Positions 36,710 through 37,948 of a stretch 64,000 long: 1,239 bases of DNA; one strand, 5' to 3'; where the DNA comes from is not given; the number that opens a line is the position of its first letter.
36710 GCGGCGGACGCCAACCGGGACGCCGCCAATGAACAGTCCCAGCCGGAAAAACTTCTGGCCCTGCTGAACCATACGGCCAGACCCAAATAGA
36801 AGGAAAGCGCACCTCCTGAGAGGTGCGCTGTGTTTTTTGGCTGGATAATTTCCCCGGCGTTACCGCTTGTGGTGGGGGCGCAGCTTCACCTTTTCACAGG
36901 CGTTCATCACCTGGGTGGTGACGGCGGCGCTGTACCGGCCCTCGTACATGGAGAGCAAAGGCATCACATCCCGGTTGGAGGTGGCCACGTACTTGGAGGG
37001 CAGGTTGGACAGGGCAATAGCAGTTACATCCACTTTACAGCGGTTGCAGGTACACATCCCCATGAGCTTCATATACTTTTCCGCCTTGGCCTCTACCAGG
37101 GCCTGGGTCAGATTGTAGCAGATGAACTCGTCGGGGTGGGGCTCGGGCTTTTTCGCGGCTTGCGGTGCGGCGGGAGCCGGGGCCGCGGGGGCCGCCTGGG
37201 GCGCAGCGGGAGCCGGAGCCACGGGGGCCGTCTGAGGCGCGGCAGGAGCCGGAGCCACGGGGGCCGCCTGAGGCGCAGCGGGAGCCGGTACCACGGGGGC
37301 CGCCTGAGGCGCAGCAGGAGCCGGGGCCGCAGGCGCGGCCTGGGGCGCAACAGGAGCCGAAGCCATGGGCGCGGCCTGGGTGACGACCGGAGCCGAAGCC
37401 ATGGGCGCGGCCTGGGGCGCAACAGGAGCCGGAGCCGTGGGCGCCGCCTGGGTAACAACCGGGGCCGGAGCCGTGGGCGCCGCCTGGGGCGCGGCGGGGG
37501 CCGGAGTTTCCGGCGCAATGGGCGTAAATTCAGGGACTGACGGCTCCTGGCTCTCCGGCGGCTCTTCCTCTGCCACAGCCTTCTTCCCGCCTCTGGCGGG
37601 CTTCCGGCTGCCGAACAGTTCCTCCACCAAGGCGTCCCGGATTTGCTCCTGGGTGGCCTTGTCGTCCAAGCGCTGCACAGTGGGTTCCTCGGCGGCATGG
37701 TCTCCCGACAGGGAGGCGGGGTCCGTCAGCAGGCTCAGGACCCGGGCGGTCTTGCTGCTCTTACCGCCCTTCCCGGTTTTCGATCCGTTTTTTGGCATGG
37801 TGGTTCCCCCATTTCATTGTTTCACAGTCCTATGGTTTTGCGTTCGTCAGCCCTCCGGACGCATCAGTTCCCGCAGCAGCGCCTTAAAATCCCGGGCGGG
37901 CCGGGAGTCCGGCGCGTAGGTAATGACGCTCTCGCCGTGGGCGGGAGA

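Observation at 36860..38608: Orphan ParA ATPase plus ComFB-domain protein: candidate cyclic-dinucleotide-responsive positioning module in the flagellar locus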

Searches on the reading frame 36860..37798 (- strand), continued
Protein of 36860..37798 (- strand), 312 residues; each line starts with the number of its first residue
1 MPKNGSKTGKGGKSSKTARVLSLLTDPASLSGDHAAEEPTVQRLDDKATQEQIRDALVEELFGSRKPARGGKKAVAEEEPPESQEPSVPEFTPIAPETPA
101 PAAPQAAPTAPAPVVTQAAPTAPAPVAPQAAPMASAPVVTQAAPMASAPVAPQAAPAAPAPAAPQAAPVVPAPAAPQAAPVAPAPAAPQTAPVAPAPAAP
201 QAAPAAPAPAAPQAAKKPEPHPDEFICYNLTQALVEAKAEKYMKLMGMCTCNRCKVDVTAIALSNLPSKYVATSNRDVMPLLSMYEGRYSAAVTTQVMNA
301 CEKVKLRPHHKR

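Call 58: fold_search(model_id=the predicted structure, library=pdb)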
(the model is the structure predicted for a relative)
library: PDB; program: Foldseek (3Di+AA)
matches with E <= 10: 56; with E <= 0.001: 1
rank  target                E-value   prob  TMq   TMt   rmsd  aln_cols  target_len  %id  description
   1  4wai_D                3.5e-04  1.00  0.24  0.75   2.7        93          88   19  Structural characterization of the late competence protein ComFB from Bacillus subtilis. (released 2014-12-10)
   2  4wai_B                1.6e-03  1.00  0.25  0.77   2.7        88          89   20  Structural characterization of the late competence protein ComFB from Bacillus subtilis. (released 2014-12-10)
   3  4wai_A                2.5e-03  1.00  0.24  0.74   2.6        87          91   21  Structural characterization of the late competence protein ComFB from Bacillus subtilis. (released 2014-12-10)
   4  8hja_A                4.6e-03  1.00  0.22  0.42   4.9        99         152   20  The crystal structure of syn_CdgR-(c-di-GMP) from Synechocystis sp. PCC 6803 (released 2023-03-29)
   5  8hja_B                4.9e-03  1.00  0.23  0.52   5.2        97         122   22  The crystal structure of syn_CdgR-(c-di-GMP) from Synechocystis sp. PCC 6803 (released 2023-03-29)
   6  6kjg_C                1.3e+00  0.10  0.11  0.10   8.8        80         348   14  Crystal structure of PsoF (released 2019-09-18)
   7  4mtd_B                1.4e+00  0.13  0.11  0.21  12.2        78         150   20  Zinc Uptake Regulator Complexed With Zinc AND DNA (released 2014-11-05)
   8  6kjg_B                2.4e+00  0.07  0.11  0.10   8.8        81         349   14  Crystal structure of PsoF (released 2019-09-18)
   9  6upu_E                2.4e+00  0.05  0.10  0.11   9.4        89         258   11  Crystal structure of the Orientia tsutsugamushi OtDUB in complex with three molecules of ubiquitin (released 2020-04-01)
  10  9unq_B                2.9e+00  0.06  0.09  0.05  13.0        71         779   11  native NMDA receptor-GluN1/N2A/2B in inactive state (released 2026-02-18)
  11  2lyi_MODEL_1_A        3.5e+00  0.11  0.13  0.22   6.7        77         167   13  Repetitive domain (RP) of aciniform spidroin 1 from Nephila antipodiana (released 2013-01-16)
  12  4mtd_D                3.5e+00  0.08  0.12  0.22  12.6        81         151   17  Zinc Uptake Regulator Complexed With Zinc AND DNA (released 2014-11-05)
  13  6kjg_A                3.5e+00  0.06  0.11  0.10   8.7        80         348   12  Crystal structure of PsoF (released 2019-09-18)
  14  3syo                  3.5e+00  0.04  0.09  0.10  15.9        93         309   17  Crystal structure of the G protein-gated inward rectifier K+ channel GIRK2 (Kir3.2) in complex with sodium (released 2011-10-12)
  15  4mtd_A                3.7e+00  0.08  0.11  0.21  12.1        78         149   20  Zinc Uptake Regulator Complexed With Zinc AND DNA (released 2014-11-05)
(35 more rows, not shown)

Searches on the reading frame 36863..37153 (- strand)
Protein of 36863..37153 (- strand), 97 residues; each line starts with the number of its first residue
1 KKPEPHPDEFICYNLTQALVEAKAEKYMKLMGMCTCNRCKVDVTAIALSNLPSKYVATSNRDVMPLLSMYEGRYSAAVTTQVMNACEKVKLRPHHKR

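Call 64: search_solved_structures(query=window:36863-37138:-, max_evalue=10, show_alignments=3)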
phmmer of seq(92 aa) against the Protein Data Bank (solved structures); distinct sequences matched with E-value up to 10: 5.
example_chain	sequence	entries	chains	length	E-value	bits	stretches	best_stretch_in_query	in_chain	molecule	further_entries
4wai_A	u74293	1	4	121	0.027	18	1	11-56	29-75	ComF operon protein 2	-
7ak5_G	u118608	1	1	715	0.67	13.5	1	39-86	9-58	NADH-ubiquinone oxidoreductase 75 kDa subunit, mitochondrial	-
8uca_S1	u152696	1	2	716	0.67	13.5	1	39-86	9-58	NADH-ubiquinone oxidoreductase 75 kDa subunit, mitochondrial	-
6g2j_G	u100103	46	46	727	0.69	13.5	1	39-86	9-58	NADH-ubiquinone oxidoreductase 75 kDa subunit, mitochondrial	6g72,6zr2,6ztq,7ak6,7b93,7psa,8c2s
4l15_A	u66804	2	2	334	1.4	12.5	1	25-66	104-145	Fidgetin-like protein 1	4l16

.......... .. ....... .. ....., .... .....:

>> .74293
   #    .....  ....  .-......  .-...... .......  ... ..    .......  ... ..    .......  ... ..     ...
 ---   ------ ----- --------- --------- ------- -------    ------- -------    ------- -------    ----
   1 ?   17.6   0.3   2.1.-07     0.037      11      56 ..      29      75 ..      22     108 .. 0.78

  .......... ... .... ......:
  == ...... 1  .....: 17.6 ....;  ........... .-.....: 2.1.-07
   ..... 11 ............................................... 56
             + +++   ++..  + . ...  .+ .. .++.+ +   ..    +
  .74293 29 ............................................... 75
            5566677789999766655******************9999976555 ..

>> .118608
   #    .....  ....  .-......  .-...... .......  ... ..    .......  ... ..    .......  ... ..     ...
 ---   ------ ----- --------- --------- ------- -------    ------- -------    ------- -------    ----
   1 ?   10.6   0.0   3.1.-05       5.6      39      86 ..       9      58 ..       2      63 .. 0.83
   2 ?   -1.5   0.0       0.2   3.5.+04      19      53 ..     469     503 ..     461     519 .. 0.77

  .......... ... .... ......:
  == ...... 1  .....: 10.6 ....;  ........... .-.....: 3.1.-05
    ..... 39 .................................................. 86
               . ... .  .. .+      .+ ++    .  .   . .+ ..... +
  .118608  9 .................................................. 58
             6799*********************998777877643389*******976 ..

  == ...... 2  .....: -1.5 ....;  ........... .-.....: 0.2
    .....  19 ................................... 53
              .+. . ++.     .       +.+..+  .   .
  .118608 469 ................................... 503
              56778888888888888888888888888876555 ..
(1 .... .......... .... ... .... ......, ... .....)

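Call 68: find_homologous_proteins(query=window:36863-37153:-, max_evalue=0.001)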
Query seq(97 aa) (97 aa): 3 proteins with E <= 0.001 among 3 candidates.
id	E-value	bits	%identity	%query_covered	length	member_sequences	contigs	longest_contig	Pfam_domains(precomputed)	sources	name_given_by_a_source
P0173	3.7e-43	163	80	97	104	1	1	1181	PF10719.15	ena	-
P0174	2.4e-39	151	71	98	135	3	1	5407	PF10719.15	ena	-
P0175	5.1e-31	124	77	80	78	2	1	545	PF10719.15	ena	-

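Call 74: search_protein_representatives(protein=window:36863-37153:-)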
Query: 97 residues. Proteins with E-value up to 0.001 (for the whole library): 1064; up to 1e-10: 546; up to 1e-30: 11. The best 150 are listed.
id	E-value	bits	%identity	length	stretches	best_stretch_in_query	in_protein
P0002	9.9e-59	211.2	100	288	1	1-97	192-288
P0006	1.8e-39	149.7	75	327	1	6-97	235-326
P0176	2.5e-39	149.2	73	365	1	2-97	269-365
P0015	2.7e-38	145.9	76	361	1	8-97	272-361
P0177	5.4e-35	135.3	65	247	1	4-97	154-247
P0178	1.2e-33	131.0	66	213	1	9-97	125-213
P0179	1.9e-32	127.2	60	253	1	4-97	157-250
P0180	4.8e-32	125.9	61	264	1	4-97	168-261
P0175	1.6e-31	124.2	78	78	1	21-97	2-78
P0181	4.2e-31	122.9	62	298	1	3-97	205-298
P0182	4.6e-31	122.8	59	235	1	6-97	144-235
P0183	4.8e-30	119.5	56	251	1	9-96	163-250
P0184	7.2e-30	118.9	55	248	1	6-97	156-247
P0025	1.3e-29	118.1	59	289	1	4-97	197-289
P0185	1.4e-29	118.0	55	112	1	6-97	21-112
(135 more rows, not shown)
